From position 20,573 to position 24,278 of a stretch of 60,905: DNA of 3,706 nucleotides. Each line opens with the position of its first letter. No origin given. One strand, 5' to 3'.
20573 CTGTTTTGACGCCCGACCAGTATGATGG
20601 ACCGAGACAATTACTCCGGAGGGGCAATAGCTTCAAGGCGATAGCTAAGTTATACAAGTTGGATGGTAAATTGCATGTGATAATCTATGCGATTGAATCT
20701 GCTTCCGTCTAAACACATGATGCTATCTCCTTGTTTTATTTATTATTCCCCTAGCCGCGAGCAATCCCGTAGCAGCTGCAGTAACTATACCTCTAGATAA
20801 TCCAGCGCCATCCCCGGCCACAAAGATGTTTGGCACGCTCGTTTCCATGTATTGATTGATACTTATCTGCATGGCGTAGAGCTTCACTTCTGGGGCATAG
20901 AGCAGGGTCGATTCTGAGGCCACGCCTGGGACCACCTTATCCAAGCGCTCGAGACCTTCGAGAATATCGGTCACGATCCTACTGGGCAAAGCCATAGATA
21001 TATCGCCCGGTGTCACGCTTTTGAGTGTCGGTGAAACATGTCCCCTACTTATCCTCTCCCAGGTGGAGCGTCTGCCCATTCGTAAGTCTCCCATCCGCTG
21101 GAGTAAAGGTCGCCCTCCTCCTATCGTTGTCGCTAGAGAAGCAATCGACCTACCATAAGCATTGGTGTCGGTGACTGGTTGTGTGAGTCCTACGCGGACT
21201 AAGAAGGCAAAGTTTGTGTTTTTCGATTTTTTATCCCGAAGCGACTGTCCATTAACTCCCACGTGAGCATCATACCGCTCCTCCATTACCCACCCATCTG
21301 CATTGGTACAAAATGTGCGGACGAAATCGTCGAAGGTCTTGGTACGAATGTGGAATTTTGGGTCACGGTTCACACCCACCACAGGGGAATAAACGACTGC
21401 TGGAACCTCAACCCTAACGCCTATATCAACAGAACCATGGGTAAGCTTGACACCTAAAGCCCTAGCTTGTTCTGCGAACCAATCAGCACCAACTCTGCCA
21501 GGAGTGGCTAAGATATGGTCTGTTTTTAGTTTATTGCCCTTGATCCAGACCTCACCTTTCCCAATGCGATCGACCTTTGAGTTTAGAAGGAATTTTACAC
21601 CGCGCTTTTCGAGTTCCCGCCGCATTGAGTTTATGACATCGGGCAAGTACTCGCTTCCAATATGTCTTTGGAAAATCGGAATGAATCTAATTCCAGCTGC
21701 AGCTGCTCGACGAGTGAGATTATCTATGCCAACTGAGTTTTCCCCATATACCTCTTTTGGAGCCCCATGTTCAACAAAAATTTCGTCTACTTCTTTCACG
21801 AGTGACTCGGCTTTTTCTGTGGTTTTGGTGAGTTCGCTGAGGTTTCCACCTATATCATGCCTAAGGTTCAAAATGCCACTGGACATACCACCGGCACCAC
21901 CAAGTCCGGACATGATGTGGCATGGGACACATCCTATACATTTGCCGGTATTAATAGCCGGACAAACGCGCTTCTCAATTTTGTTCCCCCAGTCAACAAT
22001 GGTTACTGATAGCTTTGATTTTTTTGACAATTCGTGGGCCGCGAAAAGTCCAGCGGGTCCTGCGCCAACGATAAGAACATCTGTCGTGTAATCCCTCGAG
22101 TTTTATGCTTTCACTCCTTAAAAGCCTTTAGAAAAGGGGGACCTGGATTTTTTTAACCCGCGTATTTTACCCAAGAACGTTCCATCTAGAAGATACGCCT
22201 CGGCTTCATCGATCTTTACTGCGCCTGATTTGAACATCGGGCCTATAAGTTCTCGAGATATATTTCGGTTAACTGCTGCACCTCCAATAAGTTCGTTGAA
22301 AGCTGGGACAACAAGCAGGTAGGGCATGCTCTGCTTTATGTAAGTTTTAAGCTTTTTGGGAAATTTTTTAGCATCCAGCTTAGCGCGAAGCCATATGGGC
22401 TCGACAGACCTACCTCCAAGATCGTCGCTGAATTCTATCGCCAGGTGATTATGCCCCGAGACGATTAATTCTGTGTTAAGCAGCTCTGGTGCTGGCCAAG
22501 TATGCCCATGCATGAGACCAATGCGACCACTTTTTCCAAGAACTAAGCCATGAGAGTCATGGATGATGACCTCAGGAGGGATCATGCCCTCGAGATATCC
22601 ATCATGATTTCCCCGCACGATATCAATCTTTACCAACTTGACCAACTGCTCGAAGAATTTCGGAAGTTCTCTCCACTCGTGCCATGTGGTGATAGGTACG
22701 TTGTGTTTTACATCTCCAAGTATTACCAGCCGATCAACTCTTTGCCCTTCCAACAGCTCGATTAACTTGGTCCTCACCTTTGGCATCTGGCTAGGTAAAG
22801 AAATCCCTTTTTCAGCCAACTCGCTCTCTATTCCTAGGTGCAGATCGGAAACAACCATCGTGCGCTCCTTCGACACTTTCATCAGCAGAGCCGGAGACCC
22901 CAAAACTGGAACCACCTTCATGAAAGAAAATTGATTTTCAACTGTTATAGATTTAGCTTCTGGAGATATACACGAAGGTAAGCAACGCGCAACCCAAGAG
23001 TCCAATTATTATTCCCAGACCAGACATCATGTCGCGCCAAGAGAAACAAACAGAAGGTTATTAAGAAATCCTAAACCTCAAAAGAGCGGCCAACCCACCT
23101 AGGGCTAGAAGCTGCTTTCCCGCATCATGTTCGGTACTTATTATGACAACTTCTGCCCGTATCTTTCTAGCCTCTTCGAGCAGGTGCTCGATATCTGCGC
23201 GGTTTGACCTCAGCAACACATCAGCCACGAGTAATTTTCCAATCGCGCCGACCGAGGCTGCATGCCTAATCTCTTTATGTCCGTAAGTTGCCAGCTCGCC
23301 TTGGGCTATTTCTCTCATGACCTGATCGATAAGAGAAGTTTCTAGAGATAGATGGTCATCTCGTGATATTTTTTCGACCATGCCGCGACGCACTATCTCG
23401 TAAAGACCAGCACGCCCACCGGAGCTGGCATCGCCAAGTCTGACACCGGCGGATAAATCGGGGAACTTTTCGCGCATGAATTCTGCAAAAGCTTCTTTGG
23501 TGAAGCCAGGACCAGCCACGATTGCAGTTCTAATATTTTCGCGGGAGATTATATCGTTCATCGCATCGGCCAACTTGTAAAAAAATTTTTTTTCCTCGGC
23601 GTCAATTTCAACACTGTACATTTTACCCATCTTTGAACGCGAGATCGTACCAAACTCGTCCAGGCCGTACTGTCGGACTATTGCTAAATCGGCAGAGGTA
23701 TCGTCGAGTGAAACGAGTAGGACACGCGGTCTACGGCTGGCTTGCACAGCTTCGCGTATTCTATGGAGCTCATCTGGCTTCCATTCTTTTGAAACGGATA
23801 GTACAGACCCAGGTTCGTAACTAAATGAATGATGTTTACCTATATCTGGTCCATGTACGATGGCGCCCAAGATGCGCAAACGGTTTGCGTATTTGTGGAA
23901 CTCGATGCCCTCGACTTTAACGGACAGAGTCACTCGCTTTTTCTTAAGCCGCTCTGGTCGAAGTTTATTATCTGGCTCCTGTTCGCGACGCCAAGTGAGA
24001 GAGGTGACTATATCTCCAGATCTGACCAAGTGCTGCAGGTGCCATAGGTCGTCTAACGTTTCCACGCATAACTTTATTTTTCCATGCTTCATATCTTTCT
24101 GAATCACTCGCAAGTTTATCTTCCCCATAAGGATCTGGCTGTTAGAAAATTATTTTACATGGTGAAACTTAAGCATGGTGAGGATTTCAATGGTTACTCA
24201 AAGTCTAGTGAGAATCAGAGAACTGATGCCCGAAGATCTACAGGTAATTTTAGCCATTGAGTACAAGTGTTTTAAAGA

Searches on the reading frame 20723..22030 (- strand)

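Call 40: search_protein_families(library=pfam, proteins=[window:20723-22030:-], max_evalue=0.001)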
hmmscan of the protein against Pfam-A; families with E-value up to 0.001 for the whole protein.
window:20723-22030:- (435 aa): 2 families
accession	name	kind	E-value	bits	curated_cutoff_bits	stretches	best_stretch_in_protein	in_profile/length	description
PF21688.3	FAD-depend_C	-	1.6e-09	38.7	27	1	236-382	45-195/197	FAD-dependent protein, C-terminal domain-like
PF07992.20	Pyr_redox_2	-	3.7e-09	36.9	26.1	1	369-420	236-289/291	Pyridine nucleotide-disulphide oxidoreductase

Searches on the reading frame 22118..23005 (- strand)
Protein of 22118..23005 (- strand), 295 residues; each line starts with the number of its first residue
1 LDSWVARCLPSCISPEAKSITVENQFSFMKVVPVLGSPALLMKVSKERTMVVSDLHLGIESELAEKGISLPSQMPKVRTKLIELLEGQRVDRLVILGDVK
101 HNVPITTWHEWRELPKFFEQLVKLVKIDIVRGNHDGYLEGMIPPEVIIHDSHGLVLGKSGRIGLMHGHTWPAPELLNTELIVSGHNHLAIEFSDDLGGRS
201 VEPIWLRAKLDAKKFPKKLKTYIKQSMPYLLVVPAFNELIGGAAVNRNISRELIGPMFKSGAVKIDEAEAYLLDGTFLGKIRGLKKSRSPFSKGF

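Call 40: search_protein_families(library=pfam, proteins=[window:22118-23005:-], max_evalue=0.001)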
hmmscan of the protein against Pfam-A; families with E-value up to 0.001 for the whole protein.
window:22118-23005:- (295 aa): 2 families
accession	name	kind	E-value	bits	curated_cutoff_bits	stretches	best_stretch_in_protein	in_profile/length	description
PF00149.33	Metallophos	-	1.9e-08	35.4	21.5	1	48-207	2-177/191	Calcineurin-like phosphoesterase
PF12850.12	Metallophos_2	-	1e-06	29.3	27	1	50-189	4-119/154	Calcineurin-like phosphoesterase superfamily domain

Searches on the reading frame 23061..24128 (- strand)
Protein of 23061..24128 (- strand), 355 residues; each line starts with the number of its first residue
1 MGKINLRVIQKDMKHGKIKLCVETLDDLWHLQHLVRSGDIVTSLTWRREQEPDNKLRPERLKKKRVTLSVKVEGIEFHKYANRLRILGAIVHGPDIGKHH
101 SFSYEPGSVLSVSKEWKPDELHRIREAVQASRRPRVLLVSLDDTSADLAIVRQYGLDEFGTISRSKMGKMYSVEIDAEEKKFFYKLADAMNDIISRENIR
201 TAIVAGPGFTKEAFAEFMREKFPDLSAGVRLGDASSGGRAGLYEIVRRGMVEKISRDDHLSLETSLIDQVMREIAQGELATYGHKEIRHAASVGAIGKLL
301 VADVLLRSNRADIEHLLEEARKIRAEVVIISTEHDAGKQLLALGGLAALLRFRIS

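Call 29: list_cluster_members(proteins=[window:23061-24128:-, window:39105-40106:+, window:26367-27380:-, window:32527-33777:-, window:31324-31761:-, window:28978-29376:-, window:40577-42052:-])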
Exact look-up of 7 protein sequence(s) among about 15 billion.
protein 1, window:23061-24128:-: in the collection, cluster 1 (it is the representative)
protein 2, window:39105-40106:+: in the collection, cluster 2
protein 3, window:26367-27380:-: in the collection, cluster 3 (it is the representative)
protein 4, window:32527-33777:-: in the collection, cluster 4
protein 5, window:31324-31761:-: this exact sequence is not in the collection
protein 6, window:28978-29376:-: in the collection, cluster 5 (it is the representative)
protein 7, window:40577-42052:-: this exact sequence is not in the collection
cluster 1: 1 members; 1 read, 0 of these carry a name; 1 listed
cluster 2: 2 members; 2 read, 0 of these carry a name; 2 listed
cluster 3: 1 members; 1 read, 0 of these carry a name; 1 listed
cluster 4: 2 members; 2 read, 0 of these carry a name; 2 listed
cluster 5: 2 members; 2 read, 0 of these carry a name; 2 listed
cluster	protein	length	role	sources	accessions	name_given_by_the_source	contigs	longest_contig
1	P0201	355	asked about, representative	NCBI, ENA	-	-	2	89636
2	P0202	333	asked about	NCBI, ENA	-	-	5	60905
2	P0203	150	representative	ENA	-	-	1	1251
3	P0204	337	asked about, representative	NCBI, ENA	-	-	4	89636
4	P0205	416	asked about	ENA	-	-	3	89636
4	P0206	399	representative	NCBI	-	-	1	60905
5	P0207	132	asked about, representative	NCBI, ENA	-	-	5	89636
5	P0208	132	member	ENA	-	-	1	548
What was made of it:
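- Tried and rejected: The cluster look-up returned no names (call 29).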
